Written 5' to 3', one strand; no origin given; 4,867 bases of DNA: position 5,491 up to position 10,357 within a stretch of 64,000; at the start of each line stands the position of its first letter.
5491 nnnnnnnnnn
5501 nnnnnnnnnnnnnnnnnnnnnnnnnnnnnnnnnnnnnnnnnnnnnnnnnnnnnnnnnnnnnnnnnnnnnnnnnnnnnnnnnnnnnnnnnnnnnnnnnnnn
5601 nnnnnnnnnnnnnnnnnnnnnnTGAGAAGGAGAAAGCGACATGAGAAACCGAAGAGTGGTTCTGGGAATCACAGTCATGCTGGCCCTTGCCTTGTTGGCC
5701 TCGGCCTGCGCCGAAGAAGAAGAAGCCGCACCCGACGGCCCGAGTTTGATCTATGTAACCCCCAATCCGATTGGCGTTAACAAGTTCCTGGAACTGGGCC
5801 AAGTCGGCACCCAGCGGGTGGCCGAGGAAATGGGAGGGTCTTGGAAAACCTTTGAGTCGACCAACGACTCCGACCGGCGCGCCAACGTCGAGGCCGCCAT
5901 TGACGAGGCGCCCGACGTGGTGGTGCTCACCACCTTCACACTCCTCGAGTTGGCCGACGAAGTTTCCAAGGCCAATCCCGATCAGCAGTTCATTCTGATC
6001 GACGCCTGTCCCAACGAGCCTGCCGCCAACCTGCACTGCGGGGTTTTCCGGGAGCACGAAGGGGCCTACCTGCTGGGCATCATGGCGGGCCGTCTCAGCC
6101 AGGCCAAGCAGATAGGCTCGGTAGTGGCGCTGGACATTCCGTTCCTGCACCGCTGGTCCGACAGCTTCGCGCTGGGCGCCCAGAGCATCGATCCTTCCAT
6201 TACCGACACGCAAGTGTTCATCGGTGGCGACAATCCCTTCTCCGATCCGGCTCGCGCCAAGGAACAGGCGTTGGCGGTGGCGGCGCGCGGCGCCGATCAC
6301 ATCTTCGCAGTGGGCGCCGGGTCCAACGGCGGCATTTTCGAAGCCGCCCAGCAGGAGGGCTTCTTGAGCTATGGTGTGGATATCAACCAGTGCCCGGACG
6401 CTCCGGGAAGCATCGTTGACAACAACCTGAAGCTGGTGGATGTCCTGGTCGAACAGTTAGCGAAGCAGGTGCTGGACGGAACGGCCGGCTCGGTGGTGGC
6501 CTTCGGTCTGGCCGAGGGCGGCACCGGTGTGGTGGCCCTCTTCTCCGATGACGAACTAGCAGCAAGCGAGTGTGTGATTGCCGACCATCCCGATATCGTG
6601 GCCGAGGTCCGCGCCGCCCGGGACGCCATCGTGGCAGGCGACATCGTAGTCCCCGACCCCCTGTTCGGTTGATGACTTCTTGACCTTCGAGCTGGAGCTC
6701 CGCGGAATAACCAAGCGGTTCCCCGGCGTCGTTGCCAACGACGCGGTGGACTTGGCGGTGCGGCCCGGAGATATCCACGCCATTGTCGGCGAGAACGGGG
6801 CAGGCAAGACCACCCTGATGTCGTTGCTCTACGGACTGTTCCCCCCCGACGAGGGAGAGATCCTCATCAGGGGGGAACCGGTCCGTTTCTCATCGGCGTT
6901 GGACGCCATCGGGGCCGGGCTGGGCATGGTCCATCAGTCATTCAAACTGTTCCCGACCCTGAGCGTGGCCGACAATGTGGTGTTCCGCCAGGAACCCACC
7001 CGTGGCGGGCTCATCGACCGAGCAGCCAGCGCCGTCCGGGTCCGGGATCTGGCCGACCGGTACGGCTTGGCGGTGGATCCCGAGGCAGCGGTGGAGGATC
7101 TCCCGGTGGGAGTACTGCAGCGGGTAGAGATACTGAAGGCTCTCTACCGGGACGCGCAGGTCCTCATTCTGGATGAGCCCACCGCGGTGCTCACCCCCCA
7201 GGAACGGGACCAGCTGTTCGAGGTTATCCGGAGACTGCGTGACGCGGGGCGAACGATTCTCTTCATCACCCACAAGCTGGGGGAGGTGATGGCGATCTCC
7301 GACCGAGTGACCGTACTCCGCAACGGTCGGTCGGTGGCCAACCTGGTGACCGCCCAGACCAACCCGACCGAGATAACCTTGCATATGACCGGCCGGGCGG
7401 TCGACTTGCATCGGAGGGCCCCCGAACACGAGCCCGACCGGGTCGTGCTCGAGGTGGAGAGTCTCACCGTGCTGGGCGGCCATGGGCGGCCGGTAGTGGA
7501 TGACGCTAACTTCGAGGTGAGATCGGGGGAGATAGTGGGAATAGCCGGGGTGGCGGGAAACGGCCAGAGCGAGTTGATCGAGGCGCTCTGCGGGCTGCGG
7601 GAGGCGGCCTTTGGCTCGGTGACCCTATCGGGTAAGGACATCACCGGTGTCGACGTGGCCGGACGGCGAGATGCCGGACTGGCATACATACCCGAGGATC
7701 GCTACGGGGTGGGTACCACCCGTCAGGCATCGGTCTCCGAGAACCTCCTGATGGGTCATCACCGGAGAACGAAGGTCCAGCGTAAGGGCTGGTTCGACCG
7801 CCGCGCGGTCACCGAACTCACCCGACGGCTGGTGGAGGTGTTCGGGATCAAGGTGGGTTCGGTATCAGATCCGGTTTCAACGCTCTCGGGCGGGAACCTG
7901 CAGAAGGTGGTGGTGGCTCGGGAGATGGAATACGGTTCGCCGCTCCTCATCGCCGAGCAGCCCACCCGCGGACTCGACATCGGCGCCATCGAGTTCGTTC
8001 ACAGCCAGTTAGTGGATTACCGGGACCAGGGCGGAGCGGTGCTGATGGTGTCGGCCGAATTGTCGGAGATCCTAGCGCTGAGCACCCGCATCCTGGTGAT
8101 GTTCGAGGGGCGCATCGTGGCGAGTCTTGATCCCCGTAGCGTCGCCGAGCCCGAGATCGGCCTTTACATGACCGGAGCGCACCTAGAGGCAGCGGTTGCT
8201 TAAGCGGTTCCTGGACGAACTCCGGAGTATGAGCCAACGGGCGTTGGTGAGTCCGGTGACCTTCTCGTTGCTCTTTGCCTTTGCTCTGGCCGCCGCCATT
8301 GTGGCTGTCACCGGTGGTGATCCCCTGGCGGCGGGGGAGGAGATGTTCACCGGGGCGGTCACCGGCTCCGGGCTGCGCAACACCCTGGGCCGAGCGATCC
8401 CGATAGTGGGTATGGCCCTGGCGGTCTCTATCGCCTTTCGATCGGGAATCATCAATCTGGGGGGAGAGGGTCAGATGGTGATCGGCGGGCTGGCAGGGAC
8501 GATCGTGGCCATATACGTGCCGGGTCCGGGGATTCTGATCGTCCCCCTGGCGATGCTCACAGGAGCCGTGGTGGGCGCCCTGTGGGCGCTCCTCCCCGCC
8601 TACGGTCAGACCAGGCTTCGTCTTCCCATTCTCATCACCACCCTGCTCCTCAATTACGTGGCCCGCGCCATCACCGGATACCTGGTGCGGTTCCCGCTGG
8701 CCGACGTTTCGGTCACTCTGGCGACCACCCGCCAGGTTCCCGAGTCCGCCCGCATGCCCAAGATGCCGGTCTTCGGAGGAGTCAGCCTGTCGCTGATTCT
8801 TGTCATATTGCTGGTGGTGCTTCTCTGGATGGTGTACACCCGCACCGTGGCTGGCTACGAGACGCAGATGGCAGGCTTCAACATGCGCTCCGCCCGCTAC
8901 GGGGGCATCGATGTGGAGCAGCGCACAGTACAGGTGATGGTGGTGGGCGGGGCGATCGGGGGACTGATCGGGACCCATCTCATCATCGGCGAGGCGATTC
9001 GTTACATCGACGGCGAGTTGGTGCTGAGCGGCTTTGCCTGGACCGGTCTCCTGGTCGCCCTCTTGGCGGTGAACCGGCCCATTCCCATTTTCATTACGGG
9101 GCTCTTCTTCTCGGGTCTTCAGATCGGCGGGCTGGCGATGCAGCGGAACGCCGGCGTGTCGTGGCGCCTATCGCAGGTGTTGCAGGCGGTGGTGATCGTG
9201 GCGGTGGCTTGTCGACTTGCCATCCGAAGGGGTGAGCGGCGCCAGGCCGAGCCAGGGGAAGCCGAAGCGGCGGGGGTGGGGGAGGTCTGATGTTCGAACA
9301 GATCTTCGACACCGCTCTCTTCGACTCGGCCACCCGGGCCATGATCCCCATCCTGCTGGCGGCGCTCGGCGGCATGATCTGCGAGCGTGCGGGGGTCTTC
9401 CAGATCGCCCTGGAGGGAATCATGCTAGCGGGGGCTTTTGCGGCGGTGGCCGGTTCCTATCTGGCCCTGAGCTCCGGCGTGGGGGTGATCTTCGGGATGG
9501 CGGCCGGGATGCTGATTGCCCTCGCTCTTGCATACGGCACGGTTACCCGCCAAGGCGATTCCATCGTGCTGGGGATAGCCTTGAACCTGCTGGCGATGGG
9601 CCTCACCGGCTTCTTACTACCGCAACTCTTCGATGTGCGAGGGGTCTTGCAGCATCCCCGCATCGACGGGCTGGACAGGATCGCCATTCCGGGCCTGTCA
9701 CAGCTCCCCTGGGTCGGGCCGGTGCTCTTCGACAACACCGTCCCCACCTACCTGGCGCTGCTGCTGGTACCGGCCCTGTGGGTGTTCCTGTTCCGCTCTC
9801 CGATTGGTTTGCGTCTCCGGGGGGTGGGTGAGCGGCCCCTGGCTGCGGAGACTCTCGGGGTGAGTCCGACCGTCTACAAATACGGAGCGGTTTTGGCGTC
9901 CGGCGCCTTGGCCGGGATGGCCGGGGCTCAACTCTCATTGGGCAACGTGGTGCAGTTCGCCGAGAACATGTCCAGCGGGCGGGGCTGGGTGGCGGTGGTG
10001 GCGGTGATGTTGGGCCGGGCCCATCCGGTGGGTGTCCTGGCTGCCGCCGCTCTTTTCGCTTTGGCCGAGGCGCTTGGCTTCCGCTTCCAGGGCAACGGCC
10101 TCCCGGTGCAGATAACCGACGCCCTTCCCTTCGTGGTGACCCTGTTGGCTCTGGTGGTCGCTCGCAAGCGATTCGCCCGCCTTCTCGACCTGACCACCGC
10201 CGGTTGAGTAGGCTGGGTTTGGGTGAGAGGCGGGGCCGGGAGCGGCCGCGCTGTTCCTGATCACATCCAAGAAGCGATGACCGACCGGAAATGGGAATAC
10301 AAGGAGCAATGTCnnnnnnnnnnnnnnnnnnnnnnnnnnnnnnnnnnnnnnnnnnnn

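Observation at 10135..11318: Beta-lactamase-like cargo gene flanked by a 115-bp imperfect duplication of the permease gene terminus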

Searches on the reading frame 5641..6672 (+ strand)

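Call 5: search_protein_families(library=pfam, proteins=[window:5641-6672:+])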
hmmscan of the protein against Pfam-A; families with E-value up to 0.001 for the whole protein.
window:5641-6672:+ (343 aa): 2 families
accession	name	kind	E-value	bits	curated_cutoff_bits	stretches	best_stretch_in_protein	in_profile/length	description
PF02608.20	Bmp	-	3.6e-33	115.3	24.1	1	55-298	23-269/301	ABC transporter substrate-binding protein PnrA-like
PF13407.12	Peripla_BP_4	-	1.8e-05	24.9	35.1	1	38-240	2-206/258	Periplasmic binding protein domain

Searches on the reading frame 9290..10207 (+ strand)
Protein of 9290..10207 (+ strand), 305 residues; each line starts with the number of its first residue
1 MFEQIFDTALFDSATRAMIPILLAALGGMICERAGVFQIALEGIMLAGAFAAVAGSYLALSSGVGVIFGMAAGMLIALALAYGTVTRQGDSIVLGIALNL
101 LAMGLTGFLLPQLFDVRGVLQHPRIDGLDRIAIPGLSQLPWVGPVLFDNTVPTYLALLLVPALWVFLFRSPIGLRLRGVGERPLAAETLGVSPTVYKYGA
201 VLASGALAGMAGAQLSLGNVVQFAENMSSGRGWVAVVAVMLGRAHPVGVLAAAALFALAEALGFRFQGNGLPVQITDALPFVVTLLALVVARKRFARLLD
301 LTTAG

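Call 5: search_protein_families(library=pfam, proteins=[window:9290-10207:+])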
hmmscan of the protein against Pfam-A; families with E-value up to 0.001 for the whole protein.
window:9290-10207:+ (305 aa): 1 family
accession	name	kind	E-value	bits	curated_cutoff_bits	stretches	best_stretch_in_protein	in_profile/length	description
PF02653.21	BPD_transp_2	-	3.5e-38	131.7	26.8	1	16-288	7-269/269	Branched-chain amino acid transport system / permease component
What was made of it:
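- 9290..10207 (+): Intact ABC permease gene (second BPD_transp_2 permease of a Bmp/PnrA-type ABC operon, 5641-10207). Its last 73 nt form the left repeat copy (RA). Pfam PF02653 E 3.5e-38 (call 5).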

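Call 12: find_related_loci(query=window:9290-10207:+, collection=genome_contigs, flank=10000)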
Query window:9290-10207:+ (305 aa) in genome_contigs; peptide patterns used: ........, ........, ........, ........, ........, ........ (x = any residue, [..] = any of these).
199 stretches matched a pattern; 75 encode a relative of the query (tblastn E <= 1e-3); 73 distinct loci.
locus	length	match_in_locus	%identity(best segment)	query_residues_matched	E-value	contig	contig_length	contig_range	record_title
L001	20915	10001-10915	98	1-305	0e+0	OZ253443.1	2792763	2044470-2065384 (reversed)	MAG: Acidimicrobiia bacterium isolate 563c3fc9-303a-4188-a37b-32c8faebca22 genome assembly, chromosome: 1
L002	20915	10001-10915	98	1-305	0e+0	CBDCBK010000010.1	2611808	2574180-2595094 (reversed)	MAG: Acidimicrobiia bacterium isolate d0411547-dd39-4cd0-b5a5-2d4184132eb5 genome assembly, contig: contig_10, whole gen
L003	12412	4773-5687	96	1-305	0e+0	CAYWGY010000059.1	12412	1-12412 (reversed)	MAG TPA_asm: uncultured Acidimicrobiaceae bacterium isolate SRP109090_co1_257 genome assembly, contig: NODE_7656_length_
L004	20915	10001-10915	96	1-305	0e+0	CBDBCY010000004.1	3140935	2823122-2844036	MAG: Acidimicrobiia bacterium isolate 5869b7e0-be7e-4f88-8776-9a9c90231507 genome assembly, contig: contig_4, whole geno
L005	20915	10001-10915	91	1-305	9e-179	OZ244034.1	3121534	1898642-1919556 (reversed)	MAG: Acidimicrobiia bacterium isolate 4dc1b814-e420-4262-94ca-2b75272f1101 genome assembly, chromosome: 1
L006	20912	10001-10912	94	1-304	6e-174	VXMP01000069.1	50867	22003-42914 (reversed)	MAG: Acidimicrobiia bacterium isolate SB0661_bin_4 NODE_739_length_50867_cov_57.808352, whole genome shotgun sequence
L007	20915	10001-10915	92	1-305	5e-172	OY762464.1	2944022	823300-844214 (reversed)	MAG: Acidimicrobiia bacterium isolate 46c1db0d-967a-4333-83ea-8eb352737e21 genome assembly, chromosome: 1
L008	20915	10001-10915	92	1-305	2e-171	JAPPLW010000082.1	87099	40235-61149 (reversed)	MAG: bacterium isolate RHO3_bin_31 NODE_632_length_87099_cov_35.958515, whole genome shotgun sequence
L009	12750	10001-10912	92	1-304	6e-171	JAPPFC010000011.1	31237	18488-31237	MAG: bacterium isolate RHO1_bin_21 NODE_2647_length_31237_cov_29.017606, whole genome shotgun sequence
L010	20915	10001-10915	92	1-305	2e-170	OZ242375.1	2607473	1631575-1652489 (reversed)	MAG: Acidimicrobiia bacterium isolate e8d0d016-558a-4d92-8aea-5701a62d209a genome assembly, chromosome: 1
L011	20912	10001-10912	92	1-304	1e-170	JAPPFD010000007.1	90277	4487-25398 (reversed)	MAG: bacterium isolate RHO1_bin_22 NODE_579_length_90277_cov_44.456153, whole genome shotgun sequence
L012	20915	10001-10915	92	1-305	2e-169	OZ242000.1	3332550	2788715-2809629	MAG: Acidimicrobiia bacterium isolate 2de4d7b0-df0b-474f-a321-03b588d4267d genome assembly, chromosome: 1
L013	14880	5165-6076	92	1-304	7e-169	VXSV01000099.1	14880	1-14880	MAG: Acidimicrobiia bacterium isolate SB0665_bin_24 NODE_1766_length_14880_cov_19.022462, whole genome shotgun sequence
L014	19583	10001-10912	91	1-304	9e-169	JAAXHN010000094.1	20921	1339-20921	MAG: Acidimicrobiia bacterium isolate Plut_88890 unfiltered_Plut_88890_genomic_contig_929400, whole genome shotgun seque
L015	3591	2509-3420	80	1-304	3e-162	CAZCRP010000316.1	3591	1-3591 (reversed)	MAG TPA_asm: uncultured Acidimicrobiaceae bacterium isolate SRP217488_co1_44 genome assembly, contig: NODE_35194_length_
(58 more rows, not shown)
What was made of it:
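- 9290..10207 (+): Orthologs are 91-98% identical in 16 related MAGs (call 12).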
